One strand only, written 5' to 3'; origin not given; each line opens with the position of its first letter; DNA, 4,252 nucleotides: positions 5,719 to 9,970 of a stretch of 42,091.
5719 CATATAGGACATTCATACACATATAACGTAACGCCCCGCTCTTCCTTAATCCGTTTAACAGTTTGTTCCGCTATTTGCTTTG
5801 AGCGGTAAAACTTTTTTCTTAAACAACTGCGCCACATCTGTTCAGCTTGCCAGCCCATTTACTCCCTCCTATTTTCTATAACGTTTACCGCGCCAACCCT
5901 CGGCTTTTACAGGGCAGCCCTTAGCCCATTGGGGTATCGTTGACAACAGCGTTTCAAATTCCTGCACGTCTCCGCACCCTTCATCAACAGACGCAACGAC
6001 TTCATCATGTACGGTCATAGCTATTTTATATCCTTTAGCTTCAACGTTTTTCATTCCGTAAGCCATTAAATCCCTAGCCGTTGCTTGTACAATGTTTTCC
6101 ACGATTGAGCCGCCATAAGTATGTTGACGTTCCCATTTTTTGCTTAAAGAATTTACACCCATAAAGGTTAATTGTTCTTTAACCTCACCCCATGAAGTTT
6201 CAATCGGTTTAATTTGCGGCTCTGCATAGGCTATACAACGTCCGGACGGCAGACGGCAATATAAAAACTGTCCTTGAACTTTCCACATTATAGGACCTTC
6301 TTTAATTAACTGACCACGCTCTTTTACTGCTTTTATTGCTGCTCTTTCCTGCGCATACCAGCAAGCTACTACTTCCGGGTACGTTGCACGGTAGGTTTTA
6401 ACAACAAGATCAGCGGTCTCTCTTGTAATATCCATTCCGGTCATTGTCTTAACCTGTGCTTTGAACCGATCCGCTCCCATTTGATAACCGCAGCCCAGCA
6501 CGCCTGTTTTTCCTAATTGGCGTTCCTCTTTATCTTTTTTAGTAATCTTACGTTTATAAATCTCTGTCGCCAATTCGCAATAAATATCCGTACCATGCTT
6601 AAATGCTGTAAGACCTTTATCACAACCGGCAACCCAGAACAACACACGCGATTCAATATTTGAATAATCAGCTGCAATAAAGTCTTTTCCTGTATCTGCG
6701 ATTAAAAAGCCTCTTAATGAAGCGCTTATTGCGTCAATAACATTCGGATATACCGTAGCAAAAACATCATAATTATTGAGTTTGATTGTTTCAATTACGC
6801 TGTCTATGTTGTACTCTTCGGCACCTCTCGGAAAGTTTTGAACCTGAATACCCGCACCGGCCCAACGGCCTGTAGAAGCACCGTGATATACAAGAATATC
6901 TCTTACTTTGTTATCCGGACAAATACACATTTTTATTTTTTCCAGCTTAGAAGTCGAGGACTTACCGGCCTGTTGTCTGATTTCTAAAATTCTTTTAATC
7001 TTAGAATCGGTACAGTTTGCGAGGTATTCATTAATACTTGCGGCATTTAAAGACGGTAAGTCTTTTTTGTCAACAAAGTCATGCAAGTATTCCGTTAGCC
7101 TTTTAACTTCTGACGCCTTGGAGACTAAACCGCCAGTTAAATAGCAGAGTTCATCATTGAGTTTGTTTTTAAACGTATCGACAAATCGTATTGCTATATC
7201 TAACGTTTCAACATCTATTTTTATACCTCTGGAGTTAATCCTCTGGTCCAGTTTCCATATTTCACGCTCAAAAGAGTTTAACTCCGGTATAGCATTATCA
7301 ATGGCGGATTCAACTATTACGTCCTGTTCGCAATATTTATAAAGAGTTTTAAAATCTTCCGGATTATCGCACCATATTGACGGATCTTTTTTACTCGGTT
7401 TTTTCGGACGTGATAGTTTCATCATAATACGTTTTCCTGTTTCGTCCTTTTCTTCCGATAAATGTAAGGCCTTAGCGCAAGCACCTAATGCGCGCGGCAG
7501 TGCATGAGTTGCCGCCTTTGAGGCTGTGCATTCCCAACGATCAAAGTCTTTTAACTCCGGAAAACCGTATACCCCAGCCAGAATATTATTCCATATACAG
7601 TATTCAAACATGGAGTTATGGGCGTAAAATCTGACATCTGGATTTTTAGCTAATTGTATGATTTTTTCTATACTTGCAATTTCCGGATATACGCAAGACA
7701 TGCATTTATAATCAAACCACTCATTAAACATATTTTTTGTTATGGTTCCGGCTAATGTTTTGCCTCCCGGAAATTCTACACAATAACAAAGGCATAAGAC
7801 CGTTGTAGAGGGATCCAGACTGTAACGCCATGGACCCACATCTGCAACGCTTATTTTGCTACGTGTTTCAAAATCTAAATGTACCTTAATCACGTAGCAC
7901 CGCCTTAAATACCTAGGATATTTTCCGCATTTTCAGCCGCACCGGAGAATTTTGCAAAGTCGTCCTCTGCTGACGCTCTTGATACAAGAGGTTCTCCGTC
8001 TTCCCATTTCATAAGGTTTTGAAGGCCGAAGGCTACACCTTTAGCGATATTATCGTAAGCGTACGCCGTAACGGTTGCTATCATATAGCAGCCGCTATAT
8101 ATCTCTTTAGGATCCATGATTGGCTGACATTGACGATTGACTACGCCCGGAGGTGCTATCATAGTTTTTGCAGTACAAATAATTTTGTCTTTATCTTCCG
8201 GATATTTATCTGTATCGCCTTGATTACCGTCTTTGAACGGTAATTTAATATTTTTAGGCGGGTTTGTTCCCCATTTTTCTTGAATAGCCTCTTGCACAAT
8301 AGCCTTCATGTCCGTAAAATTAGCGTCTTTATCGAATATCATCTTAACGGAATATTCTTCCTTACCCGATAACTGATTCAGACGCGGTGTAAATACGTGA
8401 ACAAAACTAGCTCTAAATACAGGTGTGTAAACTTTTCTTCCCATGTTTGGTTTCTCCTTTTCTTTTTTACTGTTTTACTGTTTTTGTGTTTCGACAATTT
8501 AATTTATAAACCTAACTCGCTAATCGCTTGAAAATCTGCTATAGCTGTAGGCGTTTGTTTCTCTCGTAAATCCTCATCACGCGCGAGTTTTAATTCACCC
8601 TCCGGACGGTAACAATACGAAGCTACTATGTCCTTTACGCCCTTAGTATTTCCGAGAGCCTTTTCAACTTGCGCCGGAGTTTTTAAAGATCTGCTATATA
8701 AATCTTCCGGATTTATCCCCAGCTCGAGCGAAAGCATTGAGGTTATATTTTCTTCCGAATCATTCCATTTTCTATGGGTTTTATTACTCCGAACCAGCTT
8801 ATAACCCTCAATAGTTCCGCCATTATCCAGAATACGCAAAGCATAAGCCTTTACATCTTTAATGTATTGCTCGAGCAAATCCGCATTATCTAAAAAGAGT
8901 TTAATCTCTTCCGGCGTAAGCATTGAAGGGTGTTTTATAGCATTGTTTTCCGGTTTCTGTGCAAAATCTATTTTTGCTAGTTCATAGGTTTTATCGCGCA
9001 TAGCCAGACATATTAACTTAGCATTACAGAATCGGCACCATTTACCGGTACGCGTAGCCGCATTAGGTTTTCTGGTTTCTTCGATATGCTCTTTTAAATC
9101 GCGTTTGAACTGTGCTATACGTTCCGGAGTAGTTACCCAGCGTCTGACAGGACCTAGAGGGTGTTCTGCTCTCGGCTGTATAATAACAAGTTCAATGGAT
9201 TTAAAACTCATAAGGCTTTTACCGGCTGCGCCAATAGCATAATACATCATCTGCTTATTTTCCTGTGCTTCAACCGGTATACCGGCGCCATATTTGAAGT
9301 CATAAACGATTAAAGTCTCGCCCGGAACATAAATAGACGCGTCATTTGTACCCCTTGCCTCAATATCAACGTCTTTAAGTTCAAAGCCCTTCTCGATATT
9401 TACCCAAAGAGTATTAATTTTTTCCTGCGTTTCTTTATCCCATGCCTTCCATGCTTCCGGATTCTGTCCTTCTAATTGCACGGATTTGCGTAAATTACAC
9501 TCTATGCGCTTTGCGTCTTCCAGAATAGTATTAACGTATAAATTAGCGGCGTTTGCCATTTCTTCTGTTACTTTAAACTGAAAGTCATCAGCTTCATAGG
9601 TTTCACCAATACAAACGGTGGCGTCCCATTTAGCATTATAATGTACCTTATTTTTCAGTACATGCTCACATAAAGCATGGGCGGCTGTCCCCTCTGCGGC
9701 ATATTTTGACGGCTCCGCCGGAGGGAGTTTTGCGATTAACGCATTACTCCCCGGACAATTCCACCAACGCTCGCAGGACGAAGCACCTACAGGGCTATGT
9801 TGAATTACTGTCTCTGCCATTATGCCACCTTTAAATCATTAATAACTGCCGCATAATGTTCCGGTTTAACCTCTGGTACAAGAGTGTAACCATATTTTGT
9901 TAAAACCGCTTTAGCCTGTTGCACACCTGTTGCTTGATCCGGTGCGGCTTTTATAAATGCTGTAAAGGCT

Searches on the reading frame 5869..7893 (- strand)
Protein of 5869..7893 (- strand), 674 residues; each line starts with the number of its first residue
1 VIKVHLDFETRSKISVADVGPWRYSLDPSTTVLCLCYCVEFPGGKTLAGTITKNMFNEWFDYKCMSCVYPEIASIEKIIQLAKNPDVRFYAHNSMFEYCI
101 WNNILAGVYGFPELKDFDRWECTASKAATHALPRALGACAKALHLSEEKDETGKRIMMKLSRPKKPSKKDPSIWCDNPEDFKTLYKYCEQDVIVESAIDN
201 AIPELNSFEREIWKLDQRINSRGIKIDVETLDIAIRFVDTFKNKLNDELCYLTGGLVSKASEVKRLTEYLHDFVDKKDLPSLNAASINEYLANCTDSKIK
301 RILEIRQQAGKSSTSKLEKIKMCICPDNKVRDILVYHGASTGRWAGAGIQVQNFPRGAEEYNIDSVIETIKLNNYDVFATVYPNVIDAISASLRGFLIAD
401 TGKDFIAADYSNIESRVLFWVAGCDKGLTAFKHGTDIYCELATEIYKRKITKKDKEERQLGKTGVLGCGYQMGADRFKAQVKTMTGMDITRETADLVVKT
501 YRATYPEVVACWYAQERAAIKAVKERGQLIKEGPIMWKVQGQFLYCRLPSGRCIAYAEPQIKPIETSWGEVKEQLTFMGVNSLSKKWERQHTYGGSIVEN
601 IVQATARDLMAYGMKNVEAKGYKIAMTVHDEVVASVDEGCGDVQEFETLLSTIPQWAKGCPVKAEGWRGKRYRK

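Call 19: search_protein_families(library=phrogs, proteins=[window:5869-7893:-], max_evalue=0.001)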
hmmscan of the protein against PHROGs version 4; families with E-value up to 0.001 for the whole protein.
window:5869-7893:- (674 aa): 4 families
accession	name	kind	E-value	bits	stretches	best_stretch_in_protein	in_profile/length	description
phrog_17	-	DNA, RNA and nucleotide metabolism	2.7e-103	348.1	1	3-674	672-1232/1445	DNA polymerase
phrog_10285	-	DNA, RNA and nucleotide metabolism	3.9e-63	214.5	1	352-674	2-320/321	DNA polymerase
phrog_7766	-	DNA, RNA and nucleotide metabolism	2.4e-52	178.1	1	488-674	2-185/186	DNA polymerase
phrog_2573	-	DNA, RNA and nucleotide metabolism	3e-08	34.2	1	402-511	16-133/336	DNA polymerase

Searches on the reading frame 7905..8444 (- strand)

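Call 107: search_protein_families(library=pfam, proteins=[window:7905-8444:-], max_evalue=0.001)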
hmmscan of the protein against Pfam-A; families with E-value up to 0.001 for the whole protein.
window:7905-8444:- (179 aa): 1 family
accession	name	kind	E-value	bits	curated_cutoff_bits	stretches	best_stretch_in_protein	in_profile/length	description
PF10991.15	Enc34_ssDNA-bd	-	4.7e-41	140.8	26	1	4-167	2-168/176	Enterobacter phage Enc34, ssDNA-binding protein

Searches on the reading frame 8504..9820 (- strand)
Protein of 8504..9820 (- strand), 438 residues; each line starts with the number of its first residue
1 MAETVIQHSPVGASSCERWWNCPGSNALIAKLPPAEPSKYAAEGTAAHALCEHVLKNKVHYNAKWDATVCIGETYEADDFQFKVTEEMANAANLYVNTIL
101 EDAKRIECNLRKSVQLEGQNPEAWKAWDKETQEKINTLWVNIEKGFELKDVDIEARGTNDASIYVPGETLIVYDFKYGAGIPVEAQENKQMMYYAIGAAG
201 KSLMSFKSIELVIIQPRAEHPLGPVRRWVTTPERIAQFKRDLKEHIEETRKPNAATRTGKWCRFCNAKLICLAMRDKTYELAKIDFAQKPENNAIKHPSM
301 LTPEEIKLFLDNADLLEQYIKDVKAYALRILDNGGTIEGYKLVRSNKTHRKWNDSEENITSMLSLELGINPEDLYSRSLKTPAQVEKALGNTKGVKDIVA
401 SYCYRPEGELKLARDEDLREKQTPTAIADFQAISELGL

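Call 19: search_protein_families(library=phrogs, proteins=[window:8504-9820:-], max_evalue=0.001)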
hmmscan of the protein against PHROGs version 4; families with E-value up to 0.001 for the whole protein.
window:8504-9820:- (438 aa): 2 families
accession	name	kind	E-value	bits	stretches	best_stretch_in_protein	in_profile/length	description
phrog_69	-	DNA, RNA and nucleotide metabolism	2.8e-90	304.7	1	3-433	82-476/501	exonuclease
phrog_3953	-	DNA, RNA and nucleotide metabolism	4.9e-15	56.7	1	7-249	12-184/186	exonuclease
